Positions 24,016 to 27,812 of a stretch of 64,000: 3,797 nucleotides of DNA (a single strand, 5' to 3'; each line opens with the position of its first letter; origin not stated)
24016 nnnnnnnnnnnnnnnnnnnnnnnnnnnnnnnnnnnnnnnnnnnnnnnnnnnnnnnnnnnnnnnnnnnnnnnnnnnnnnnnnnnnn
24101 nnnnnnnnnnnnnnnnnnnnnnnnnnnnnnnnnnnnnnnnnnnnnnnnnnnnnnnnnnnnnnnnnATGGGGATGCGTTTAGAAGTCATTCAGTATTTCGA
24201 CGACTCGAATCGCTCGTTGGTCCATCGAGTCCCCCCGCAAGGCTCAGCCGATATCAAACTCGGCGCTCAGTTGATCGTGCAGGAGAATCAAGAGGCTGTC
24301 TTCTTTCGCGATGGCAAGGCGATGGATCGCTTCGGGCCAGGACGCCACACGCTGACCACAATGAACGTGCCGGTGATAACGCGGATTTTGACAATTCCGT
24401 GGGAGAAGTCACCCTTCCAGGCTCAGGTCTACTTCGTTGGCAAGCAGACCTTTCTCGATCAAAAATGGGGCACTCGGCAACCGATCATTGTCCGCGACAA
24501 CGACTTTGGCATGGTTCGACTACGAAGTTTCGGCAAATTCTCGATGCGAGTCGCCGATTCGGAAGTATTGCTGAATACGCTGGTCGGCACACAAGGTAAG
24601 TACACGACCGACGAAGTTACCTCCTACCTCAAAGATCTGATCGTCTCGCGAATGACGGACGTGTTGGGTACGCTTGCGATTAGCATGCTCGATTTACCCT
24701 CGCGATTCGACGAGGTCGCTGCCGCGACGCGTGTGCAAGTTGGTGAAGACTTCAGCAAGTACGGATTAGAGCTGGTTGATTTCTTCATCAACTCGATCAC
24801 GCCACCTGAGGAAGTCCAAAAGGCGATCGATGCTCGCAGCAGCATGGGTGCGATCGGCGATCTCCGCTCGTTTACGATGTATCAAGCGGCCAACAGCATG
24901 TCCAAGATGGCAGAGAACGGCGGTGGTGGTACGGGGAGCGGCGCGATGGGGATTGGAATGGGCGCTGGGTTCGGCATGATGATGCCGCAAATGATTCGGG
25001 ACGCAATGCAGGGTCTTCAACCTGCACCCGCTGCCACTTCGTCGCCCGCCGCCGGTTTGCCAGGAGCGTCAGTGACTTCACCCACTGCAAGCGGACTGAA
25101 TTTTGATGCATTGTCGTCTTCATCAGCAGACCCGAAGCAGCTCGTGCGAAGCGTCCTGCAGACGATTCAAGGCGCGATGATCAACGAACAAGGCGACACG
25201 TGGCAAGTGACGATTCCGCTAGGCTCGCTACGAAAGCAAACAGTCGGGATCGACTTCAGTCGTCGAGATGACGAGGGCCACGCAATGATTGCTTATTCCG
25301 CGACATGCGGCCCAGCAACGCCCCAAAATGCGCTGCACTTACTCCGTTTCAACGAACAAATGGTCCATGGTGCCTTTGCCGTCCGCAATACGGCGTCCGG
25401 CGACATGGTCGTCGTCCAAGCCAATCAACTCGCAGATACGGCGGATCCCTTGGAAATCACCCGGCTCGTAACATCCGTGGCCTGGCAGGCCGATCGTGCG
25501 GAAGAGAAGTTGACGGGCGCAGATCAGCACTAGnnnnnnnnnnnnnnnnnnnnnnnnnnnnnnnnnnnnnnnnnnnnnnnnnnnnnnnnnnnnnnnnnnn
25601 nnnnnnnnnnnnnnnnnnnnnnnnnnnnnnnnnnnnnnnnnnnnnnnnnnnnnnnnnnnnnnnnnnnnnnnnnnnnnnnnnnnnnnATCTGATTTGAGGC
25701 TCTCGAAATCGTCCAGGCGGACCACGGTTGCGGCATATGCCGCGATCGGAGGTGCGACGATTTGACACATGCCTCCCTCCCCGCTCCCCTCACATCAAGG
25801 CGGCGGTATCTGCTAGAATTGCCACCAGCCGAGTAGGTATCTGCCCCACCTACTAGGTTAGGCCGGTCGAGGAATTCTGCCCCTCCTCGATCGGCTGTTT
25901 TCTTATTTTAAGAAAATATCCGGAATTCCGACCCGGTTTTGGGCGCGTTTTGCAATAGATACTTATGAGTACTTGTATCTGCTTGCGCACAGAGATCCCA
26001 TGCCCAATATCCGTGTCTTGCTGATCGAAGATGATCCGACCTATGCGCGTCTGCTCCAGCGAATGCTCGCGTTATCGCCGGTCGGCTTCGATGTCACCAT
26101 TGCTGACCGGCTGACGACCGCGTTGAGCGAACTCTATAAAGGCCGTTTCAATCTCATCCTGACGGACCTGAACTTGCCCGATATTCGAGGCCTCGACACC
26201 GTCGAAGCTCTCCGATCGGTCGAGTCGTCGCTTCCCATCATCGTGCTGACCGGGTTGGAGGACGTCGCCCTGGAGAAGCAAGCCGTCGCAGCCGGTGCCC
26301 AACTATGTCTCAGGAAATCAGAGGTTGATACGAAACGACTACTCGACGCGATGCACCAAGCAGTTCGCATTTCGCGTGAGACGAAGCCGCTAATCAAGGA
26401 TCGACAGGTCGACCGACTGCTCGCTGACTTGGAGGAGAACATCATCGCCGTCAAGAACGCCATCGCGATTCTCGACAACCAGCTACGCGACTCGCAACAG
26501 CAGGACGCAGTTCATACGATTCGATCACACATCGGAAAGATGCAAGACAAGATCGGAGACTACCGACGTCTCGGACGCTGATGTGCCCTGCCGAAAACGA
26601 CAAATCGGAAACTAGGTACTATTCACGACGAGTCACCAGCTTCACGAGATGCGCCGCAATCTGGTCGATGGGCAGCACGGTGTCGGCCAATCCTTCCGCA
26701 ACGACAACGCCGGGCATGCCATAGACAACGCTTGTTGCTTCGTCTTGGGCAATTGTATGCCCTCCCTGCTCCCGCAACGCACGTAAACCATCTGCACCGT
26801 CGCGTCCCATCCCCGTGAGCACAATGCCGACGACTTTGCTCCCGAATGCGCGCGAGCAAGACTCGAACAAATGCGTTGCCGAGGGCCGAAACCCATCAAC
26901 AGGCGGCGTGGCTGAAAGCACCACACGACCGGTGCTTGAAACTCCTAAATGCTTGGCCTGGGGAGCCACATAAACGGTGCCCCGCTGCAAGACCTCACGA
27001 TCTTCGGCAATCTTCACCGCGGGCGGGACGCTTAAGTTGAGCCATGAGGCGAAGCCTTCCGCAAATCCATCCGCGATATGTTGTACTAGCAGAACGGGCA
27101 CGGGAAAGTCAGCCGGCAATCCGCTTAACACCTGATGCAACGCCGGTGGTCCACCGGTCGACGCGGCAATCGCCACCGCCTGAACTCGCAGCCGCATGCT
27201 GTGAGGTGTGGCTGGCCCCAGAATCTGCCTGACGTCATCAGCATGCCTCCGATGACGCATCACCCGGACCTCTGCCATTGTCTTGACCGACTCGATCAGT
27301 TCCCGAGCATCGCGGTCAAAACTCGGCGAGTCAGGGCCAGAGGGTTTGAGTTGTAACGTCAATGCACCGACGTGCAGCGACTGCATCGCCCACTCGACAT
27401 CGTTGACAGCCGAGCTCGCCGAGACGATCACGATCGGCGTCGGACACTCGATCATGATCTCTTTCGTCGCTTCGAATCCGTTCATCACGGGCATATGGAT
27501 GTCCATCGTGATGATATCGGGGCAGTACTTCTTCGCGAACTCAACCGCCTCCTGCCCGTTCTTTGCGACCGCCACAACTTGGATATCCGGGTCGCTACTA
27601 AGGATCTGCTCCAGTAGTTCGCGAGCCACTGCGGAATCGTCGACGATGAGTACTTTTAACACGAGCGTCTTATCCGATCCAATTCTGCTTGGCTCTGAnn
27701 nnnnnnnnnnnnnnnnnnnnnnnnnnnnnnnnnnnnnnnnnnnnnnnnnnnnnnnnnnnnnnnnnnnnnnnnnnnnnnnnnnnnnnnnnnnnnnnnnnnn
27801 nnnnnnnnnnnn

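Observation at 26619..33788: Receptor-less chemosensory operon: STAS, cheW, cheR-TPR, cheW, small membrane protein, cheA-REC hybrid, cheB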

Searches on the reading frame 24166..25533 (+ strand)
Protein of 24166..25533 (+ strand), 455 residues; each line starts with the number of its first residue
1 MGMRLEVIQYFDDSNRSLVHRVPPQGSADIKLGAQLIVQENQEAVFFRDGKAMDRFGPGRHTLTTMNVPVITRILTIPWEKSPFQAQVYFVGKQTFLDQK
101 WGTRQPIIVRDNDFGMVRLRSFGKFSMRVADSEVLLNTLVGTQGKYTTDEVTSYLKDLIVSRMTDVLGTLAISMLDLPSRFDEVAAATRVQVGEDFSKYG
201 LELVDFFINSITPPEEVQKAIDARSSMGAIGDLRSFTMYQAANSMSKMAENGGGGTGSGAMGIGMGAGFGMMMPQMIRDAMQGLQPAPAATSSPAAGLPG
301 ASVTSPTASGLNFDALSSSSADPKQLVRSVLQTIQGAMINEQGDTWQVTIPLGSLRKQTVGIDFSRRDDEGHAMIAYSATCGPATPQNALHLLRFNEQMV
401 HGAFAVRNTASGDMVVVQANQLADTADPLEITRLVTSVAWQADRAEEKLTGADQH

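Call 49: search_protein_families(library=pfam, proteins=[window:24166-25533:+], max_evalue=0.00001)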
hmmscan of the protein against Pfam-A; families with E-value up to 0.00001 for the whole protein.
window:24166-25533:+ (455 aa): 2 families
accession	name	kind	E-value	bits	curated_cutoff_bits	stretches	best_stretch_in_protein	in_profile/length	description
PF13421.11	Band_7_1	-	9.2e-65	218.6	24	1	25-228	6-210/211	SPFH domain-Band 7 family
PF01145.31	Band_7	-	3e-13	50.6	23.6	1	37-225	2-159/176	SPFH domain / Band 7 family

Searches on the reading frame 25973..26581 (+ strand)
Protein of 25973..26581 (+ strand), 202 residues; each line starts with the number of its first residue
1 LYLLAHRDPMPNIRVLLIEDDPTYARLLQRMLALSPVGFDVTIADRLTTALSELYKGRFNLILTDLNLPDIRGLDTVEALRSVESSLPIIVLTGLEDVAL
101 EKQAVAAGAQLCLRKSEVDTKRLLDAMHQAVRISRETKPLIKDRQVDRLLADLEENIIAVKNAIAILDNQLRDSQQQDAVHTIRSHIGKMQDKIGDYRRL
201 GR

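Call 4: search_protein_families(library=pfam, proteins=[window:25973-26581:+], max_evalue=0.01)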
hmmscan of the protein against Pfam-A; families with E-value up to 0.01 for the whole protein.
window:25973-26581:+ (202 aa): 1 family
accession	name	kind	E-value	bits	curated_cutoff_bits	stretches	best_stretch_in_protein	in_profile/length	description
PF00072.30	Response_reg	-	1.4e-20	73.9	30.2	1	15-126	1-109/111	Response regulator receiver domain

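Call 43: search_protein_families(library=ncbifam, proteins=[window:25973-26581:+], max_evalue=0.01)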
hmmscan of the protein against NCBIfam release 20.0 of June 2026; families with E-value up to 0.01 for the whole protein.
window:25973-26581:+ (202 aa): 87 families (the best 25 are shown)
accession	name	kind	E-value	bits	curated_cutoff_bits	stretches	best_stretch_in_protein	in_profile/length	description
NF006900.1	PRK09390.1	equivalog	5.6e-17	61.9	255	1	13-151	5-141/203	response regulator FixJ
NF045991.1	RespRegCtrARhodob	equivalog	5.3e-15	55.8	350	1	13-157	1-140/224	response regulator transcription factor CtrA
NF047793.1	ResRegPgtA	equivalog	2.5e-14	52.9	650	1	13-178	6-163/414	two-component system response regulator PgtA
NF007969.0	PRK10693.1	equivalog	1.1e-13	50.9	329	1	10-167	5-160/337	two-component system response regulator RssB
NF046022.1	RespRegCpdRBruc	equivalog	6.2e-13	48.8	180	1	13-110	2-98/120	cell cycle two-component system response regulator CpdR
NF033791.1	ActR_PrrA_rreg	equivalog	9.1e-13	48.6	250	1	15-130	4-116/173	ActR/PrrA/RegA family redox response regulator transcription factor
NF041946.1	LuxO_transreg_Vib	equivalog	2.2e-12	46.5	800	1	18-132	2-113/463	quorum-sensing sigma-54 dependent transcriptional regulator LuxO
NF008099.0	PRK10841.1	equivalog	2.8e-12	45.2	920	1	11-133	823-945/949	two-component system sensor histidine kinase RcsC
NF007420.1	PRK09959.1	equivalog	2.8e-12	45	1995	1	13-136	959-1082/1197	acid-sensing system histidine kinase EvgS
NF012023.0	PRK15479.1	equivalog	4.2e-11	42.8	337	1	13-116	1-102/224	transcriptional regulator TctD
NF041734.1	resp_reg_RppA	equivalog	7e-11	41.9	250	1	13-163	1-148/229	two-component system response regulator RppA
NF045944.1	ResRegRpaBCyano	equivalog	7.2e-11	41.9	330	1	16-116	1-98/229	response regulator transcription factor RpaB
TIGR01387.1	cztR_silR_copR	subfamily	9.6e-11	41.7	279.2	1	15-137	1-120/218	heavy metal response regulator transcription factor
NF007689.0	PRK10365.1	equivalog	1.3e-10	40.7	760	1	12-137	5-127/441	sigma-54-dependent response regulator transcription factor ZraR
NF011695.0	PRK15115.1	equivalog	1.4e-10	40.5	763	1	13-136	7-127/445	two-component system response regulator GlrR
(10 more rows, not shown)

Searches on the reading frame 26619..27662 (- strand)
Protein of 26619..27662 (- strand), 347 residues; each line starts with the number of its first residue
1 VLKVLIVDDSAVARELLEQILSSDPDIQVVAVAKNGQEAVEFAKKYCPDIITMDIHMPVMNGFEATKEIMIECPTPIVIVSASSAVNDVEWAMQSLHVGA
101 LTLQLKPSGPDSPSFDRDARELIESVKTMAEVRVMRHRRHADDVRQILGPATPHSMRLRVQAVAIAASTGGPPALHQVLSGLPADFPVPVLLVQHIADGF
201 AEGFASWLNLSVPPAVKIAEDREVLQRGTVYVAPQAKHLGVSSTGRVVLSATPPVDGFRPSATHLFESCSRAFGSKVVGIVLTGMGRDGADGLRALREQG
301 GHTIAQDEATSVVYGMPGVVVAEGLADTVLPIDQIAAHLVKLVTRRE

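Call 4: search_protein_families(library=pfam, proteins=[window:26619-27662:-], max_evalue=0.01)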
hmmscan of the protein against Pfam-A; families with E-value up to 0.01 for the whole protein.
window:26619-27662:- (347 aa): 2 families
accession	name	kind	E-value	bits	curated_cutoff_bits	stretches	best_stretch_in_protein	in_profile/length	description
PF01339.22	CheB_methylest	-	3.5e-61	206.4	24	1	163-339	1-174/174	CheB methylesterase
PF00072.30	Response_reg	-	6.5e-21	75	30.2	1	4-108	1-101/111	Response regulator receiver domain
